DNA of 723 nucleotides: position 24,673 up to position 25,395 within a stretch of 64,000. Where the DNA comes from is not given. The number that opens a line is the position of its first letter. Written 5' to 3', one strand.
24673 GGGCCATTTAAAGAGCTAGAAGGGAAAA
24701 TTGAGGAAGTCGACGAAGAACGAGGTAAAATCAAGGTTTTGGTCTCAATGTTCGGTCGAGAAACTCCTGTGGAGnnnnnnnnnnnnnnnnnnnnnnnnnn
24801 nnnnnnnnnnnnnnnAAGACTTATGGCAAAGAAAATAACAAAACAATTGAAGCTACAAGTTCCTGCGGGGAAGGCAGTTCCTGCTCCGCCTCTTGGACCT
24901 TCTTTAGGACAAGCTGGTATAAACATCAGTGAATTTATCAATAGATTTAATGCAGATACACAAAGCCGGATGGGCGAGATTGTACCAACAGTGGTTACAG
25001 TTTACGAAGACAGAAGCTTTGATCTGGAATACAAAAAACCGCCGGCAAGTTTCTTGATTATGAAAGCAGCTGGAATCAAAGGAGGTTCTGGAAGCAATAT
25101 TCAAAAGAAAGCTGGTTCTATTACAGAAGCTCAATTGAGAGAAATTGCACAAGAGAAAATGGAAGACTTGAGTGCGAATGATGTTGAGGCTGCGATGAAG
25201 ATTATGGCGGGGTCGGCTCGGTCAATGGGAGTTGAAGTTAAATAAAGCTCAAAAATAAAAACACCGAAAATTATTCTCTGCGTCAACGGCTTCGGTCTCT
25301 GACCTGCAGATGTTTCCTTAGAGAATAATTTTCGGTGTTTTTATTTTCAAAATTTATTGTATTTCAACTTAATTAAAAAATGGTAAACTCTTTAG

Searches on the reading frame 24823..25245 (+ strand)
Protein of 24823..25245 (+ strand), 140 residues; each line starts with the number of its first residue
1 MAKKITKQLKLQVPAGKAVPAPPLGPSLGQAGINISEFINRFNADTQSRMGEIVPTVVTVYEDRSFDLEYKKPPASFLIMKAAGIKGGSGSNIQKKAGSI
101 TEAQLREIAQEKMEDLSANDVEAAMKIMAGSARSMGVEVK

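Call 54: search_protein_families(library=pfam, proteins=[window:24823-25245:+], max_evalue=0.001)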
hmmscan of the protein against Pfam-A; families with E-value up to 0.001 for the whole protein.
window:24823-25245:+ (140 aa): 2 families
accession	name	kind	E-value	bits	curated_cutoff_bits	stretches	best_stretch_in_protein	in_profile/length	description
PF00298.24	Ribosomal_L11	-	1e-25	90.4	21.4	1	71-139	1-69/69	Ribosomal protein L11, RNA binding domain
PF03946.19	Ribosomal_L11_N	-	1.4e-24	86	32.9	1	9-66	1-58/58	Ribosomal protein L11, N-terminal domain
